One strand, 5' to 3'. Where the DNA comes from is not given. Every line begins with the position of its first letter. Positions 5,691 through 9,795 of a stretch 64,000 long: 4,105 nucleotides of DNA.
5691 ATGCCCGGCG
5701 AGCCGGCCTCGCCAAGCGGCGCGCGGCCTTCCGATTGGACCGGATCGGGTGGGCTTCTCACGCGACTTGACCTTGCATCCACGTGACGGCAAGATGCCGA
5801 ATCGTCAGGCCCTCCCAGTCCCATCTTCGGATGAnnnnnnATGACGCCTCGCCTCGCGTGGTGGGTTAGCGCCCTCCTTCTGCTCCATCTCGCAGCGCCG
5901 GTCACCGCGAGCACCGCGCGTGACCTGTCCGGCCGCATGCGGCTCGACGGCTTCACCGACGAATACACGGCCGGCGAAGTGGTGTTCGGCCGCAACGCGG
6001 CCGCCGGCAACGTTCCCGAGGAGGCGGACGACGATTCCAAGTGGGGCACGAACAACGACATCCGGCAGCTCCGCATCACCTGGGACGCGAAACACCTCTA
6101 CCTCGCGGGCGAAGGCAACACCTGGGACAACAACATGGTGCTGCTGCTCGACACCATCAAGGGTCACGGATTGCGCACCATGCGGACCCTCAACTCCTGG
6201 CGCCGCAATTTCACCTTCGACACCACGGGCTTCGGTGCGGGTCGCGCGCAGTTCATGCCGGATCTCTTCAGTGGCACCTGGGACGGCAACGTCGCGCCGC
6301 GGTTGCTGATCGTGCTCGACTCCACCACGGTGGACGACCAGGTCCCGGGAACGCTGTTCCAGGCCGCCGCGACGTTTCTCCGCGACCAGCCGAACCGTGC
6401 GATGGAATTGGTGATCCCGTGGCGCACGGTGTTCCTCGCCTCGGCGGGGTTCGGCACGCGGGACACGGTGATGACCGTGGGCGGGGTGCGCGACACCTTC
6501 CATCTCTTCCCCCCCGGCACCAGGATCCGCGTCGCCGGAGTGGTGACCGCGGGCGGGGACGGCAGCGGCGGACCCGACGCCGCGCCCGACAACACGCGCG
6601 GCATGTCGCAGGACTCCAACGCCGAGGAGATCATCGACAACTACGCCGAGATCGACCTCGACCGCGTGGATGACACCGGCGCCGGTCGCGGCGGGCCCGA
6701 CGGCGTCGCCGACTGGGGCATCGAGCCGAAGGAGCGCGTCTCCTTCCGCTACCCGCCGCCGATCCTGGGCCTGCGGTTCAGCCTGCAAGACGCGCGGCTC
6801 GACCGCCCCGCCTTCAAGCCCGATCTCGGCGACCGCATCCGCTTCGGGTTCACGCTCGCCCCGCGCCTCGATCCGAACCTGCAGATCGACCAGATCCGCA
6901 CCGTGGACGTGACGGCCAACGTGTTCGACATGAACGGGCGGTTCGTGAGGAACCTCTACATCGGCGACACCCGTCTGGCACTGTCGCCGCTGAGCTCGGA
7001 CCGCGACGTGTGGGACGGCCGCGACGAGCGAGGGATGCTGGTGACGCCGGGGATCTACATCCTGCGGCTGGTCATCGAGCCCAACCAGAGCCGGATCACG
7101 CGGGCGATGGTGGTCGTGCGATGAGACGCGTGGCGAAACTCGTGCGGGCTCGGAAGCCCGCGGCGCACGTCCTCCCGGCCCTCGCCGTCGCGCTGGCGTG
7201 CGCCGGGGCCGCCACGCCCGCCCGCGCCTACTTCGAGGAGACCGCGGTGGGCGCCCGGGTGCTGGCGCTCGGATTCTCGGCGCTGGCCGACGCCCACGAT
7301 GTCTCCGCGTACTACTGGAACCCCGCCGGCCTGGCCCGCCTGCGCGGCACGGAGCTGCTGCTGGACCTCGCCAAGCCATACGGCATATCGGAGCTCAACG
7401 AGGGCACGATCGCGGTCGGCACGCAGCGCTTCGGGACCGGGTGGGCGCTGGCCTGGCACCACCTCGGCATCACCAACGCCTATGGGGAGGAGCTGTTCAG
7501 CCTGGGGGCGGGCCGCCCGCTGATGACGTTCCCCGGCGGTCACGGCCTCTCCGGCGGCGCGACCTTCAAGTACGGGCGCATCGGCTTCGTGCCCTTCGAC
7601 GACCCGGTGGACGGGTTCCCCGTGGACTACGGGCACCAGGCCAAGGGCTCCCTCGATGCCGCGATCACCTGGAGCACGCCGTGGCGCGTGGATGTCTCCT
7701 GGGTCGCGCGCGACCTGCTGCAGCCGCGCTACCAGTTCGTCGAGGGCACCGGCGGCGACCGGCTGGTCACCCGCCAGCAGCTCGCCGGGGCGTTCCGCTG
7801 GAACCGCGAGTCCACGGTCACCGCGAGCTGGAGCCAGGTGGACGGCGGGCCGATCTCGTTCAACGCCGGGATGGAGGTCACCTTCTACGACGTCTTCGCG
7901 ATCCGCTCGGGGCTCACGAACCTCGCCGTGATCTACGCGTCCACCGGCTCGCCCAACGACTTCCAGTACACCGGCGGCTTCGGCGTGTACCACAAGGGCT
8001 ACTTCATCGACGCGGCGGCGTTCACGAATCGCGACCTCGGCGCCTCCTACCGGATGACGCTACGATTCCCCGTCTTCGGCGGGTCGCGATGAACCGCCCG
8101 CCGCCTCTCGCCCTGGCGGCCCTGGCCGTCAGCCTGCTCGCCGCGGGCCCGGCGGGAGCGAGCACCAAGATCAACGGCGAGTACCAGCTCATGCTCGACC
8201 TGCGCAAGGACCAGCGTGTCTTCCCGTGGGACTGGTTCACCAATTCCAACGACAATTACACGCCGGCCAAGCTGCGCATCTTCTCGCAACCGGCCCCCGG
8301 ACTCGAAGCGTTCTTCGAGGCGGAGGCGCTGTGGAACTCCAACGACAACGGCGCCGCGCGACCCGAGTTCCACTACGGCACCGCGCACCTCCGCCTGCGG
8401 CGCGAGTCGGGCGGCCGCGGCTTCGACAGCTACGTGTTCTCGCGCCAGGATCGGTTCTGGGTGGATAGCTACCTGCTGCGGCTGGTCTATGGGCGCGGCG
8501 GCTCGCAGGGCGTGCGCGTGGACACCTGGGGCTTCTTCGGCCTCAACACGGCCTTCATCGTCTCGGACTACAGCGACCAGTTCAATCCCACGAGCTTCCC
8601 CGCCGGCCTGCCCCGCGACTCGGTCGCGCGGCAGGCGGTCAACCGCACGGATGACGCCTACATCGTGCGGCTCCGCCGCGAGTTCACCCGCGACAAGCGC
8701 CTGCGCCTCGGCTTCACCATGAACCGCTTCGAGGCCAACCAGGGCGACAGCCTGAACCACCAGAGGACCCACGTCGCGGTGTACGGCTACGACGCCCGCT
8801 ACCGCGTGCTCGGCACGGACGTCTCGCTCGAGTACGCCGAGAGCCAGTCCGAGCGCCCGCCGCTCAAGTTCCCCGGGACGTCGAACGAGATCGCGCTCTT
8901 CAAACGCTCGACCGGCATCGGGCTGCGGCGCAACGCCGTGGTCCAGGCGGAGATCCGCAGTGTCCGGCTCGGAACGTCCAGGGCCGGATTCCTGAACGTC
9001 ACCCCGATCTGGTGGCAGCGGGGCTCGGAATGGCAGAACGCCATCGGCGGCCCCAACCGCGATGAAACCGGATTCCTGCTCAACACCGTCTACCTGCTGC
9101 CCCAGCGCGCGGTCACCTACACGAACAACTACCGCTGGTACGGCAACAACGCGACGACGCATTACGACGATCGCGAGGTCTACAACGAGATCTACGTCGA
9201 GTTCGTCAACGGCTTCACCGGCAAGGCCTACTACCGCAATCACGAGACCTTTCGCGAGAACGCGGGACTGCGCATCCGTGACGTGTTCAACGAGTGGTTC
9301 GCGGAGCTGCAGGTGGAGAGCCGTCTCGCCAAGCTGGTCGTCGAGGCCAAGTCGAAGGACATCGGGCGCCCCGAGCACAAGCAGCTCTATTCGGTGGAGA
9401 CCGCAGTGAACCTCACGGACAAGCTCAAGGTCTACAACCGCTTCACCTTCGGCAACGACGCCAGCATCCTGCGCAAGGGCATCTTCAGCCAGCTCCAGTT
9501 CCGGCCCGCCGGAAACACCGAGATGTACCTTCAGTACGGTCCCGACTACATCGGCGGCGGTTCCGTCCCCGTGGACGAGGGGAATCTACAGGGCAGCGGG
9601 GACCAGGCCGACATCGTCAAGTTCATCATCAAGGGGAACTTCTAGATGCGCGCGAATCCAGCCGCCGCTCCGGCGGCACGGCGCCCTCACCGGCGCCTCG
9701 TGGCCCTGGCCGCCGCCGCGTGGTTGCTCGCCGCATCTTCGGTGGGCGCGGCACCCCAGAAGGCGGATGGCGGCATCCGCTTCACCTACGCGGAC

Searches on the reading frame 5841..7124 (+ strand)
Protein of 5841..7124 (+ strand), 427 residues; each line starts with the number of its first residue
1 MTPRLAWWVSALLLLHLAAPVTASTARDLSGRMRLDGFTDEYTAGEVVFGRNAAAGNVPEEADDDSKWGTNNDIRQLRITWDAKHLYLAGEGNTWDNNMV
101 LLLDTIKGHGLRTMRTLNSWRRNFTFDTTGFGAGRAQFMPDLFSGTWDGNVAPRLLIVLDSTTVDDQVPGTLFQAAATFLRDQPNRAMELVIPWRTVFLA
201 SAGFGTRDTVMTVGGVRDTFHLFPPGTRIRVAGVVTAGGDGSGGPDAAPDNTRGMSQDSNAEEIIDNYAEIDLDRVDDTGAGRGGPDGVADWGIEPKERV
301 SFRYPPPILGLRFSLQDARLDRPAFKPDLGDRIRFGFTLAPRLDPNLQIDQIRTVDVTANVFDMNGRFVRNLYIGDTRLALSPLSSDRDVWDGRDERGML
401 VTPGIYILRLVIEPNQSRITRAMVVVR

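Call 12: search_protein_families(library=pfam, proteins=[window:5841-7124:+], max_evalue=0.01)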
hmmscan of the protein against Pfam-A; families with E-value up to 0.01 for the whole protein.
window:5841-7124:+ (427 aa): 0 families

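Call 74: search_solved_structures(query=window:5841-7121:+, max_evalue=1)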
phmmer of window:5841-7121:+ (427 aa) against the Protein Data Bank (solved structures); distinct sequences matched with E-value up to 1: 3.
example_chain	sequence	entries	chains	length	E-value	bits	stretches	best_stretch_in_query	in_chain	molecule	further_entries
7eh9_A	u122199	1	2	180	0.071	15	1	356-411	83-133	Basal-body rod modification protein FlgD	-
7bhq_A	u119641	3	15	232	0.11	14.3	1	356-411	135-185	Basal-body rod modification protein FlgD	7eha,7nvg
3osv_A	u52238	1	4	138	0.31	12.9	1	353-407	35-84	Flagellar basal-body rod modification protein FlgD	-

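Call 75: search_protein_families(library=pfam, proteins=[window:5841-7121:+], max_evalue=10)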
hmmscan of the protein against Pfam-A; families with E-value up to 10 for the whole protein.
window:5841-7121:+ (427 aa): 0 families

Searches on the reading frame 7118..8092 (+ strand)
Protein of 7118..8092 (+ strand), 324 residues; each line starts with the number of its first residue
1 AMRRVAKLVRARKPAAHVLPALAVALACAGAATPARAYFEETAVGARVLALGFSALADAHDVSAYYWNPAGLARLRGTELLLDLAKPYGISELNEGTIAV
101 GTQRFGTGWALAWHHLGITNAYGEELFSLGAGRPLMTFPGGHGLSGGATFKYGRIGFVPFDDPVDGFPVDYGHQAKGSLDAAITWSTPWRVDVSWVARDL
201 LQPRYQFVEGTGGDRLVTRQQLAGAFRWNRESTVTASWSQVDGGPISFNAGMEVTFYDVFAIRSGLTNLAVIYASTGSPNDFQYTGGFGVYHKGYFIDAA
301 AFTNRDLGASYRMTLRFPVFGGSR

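Call 12: search_protein_families(library=pfam, proteins=[window:7118-8092:+], max_evalue=0.01)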
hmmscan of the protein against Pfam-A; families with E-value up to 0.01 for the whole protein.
window:7118-8092:+ (324 aa): 0 families

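Call 75: search_protein_families(library=pfam, proteins=[window:7121-8089:+], max_evalue=10)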
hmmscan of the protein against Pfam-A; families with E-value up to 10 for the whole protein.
window:7121-8089:+ (323 aa): 1 family
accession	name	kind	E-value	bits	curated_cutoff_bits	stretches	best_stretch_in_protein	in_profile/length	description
PF03349.22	Toluene_X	-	0.028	13.3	29.7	1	36-82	13-58/421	Outer membrane protein transport protein (OMPP1/FadL/TodX)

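Call 83: search_protein_families(library=pfam, alignment_id=A7, max_evalue=0.01)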
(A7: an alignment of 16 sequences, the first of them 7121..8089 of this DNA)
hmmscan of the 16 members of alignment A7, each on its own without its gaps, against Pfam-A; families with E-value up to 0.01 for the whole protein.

A. member 1, window:7121-8089:+ (323 aa): 0 families

B. families by the number of members that match (of 16 scanned): 4 families
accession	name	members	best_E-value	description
PF13729.12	TraF_2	9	1.1e-08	F plasmid transfer operon, TraF, protein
PF03349.22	Toluene_X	5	8.4e-05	Outer membrane protein transport protein (OMPP1/FadL/TodX)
PF03687.19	UPF0164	4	0.0018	Uncharacterised protein family (UPF0164)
PF11751.14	PorP_SprF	2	0.00019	Type IX secretion system membrane protein PorP/SprF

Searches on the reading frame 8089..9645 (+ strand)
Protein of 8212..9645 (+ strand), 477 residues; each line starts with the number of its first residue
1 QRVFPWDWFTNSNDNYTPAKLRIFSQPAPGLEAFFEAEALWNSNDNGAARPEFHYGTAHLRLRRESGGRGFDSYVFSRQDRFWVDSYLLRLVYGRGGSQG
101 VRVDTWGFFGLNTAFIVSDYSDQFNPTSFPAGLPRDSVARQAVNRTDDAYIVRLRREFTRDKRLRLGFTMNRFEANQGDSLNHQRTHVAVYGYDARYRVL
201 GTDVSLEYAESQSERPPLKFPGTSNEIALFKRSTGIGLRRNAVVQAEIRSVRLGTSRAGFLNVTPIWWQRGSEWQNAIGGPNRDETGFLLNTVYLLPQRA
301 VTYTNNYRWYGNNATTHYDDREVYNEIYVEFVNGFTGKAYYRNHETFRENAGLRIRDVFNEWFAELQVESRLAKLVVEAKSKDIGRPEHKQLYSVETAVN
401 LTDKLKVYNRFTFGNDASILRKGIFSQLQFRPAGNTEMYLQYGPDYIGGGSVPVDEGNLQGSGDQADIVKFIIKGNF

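Call 3: search_protein_families(library=pfam, proteins=[window:8212-9645:+], max_evalue=1)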
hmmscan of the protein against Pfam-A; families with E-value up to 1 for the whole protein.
window:8212-9645:+ (477 aa): 0 families

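Call 6: search_protein_families(library=ncbifam, proteins=[window:8212-9645:+], max_evalue=1)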
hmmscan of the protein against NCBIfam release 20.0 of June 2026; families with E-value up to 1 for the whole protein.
window:8212-9645:+ (477 aa): 0 families

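Call 50: find_homologous_proteins(query=window:8212-9645:+, max_evalue=0.001)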
Query window:8212-9645:+ (477 aa): 172 proteins with E <= 0.001 among 8000 candidates; the best 120 are listed.
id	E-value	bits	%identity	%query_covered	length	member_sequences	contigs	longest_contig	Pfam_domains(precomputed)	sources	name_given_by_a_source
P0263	0.0e+0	1102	100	100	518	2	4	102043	-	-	-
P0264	2.3e-270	915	81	100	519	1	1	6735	-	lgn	-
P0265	2.9e-258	876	78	100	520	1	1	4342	-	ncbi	-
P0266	8.7e-196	670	61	100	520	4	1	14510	-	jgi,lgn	jgi:hypothetical protein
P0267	4.5e-190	651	60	100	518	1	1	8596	-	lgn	-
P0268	2.0e-182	625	59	100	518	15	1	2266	-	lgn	-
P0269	1.2e-180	620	60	100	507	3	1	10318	-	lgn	-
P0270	6.4e-180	617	58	100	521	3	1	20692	-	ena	-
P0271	8.8e-180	617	57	100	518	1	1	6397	-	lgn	-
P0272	2.7e-179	615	59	100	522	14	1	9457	-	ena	-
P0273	3.9e-178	611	58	100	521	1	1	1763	-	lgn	-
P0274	1.5e-177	609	57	100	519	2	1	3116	-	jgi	jgi:hypothetical protein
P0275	6.0e-175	601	58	100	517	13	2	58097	-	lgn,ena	-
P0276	6.4e-174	597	58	100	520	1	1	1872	-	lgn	-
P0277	7.8e-174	597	56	100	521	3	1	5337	-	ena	-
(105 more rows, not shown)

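Call 61: predict_structure(alignment_id=A6)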
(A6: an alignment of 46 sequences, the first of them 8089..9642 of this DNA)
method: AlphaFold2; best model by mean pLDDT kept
length: 518 residues; sequences in the alignment: 46
mean_pLDDT: 85.2   pTM: 0.76
mean pLDDT of the five models: 85.2, 84.0, 83.0, 82.2, 80.2
residues with pLDDT >= 90: 242; 70-90: 210; 50-70: 61; < 50: 5
segments of 3 or more residues with pLDDT < 50: 1-3
pLDDT, mean of each block of 10 residues (from residue 1): 60 68 75 78 52 63 89 91 67 85 93 94 86 88 95 95 77 75 83 95 93 85 75 96 94 88 83 87 95 86 94 92 90 86 93 89 96 86 95 89 94 90 90 92 91 80 85 91 79 79 70 87
secondary structure, 60 per line:
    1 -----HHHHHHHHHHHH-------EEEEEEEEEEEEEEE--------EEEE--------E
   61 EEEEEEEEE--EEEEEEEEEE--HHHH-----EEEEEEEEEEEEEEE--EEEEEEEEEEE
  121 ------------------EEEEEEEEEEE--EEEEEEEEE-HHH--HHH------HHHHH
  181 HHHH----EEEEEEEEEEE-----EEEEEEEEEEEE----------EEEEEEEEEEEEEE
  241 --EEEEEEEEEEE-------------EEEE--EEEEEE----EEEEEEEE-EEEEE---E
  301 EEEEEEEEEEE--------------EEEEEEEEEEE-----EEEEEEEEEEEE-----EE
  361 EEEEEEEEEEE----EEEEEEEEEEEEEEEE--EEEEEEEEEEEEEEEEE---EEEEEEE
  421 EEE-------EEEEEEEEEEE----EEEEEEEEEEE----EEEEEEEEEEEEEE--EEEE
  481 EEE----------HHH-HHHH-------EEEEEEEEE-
elements in order: H6-17 E25-39 E48-51 E60-69 E72-81 H84-87 E93-107 E110-120 E139-149 E152-160 H176-184 E189-199 E205-216 E227-240 E243-253 E267-270 E273-278 E283-290 E292-296 E300-311 E326-336 E342-353 E359-371 E376-391 E394-410 E414-423 E431-441 E446-456 E461-474 E477-483 H498-501 E509-517

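Call 63: fold_search(model_id=the predicted structure, library=pdb)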
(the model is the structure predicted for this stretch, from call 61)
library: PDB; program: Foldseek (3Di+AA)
matches with E <= 10: 781; with E <= 0.001: 197
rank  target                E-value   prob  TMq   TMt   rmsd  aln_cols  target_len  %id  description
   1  5fr8_A                2.6e-07  1.00  0.40  0.31  15.2       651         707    9  Crystal structure of the siderophore receptor PirA from Acinetobacter baumannii (released 2016-05-11)
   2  2vqi_B                1.2e-06  1.00  0.34  0.37  16.9       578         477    7  Structure of the P pilus usher (PapC) translocation pore (released 2008-05-27)
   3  5mdq_A                1.3e-06  1.00  0.22  0.29  17.2       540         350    7  Crystal structure of outer membrane expressed Chitoporin VhChip from Vibrio harveyi (released 2017-12-20)
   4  5m9b                  1.4e-06  1.00  0.36  0.28  15.4       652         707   10  Crystal structure of the ferric enterobactin receptor (PfeA) from Pseudomonas aeruginosa (released 2018-02-21)
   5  3rfz_B                1.7e-06  1.00  0.50  0.35  11.9       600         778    9  Crystal structure of the FimD usher bound to its cognate FimC:FimH substrate (released 2011-06-01)
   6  5mdo_A                2.3e-06  1.00  0.23  0.30  16.0       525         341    7  Crystal structure of in vitro folded Chitoporin VhChip from Vibrio harveyi (crystal form I) (released 2017-12-20)
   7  9a32_MODEL_1_A        3.2e-06  1.00  0.22  0.29  16.3       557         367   10  Model of E. coli OmpC by in-cell photo-crosslinking MS and deep learning (released 2023-02-24)
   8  9fw9_D                3.3e-06  1.00  0.45  0.36  17.5       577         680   10  Cryo-EM structure of the type 1 pilus assembly platform as part of the FimA-bound chaperone-usher pilus complex (FimDH (released 2025-06-04)
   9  5ldt_A                4.6e-06  1.00  0.27  0.32  16.4       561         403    9  Crystal Structures of MOMP from Campylobacter jejuni (released 2016-10-26)
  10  3rfz_E                6.0e-06  1.00  0.51  0.36  10.8       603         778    9  Crystal structure of the FimD usher bound to its cognate FimC:FimH substrate (released 2011-06-01)
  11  9fy9_D                6.6e-06  1.00  0.49  0.39  12.3       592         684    9  Cryo-EM structure of the type 1 chaperone-usher pilus FimD-tip complex (FimDHGFC) - Conformer 1 (released 2025-06-04)
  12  7eqm_A                6.9e-06  1.00  0.23  0.31  16.1       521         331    7  Apo Truncated VhChiP (Delta 1-19) (released 2022-08-10)
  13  9bog_D                7.6e-06  1.00  0.47  0.33  13.2       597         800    9  Structural basis for adhesin secretion by the outer-membrane usher in type 1 pili (released 2024-10-09)
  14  8wv0_A                7.6e-06  1.00  0.20  0.23  18.4       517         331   10  Outer membrane porin of Burkholderia pseudomallei (BpsOmp38) (released 2024-10-30)
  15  6ehc_A                8.7e-06  1.00  0.26  0.40  17.9       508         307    9  OmpUdeltaN (N-terminus deletion mutant of OmpU), outer membrane protein of Vibrio cholerae (released 2018-04-25)
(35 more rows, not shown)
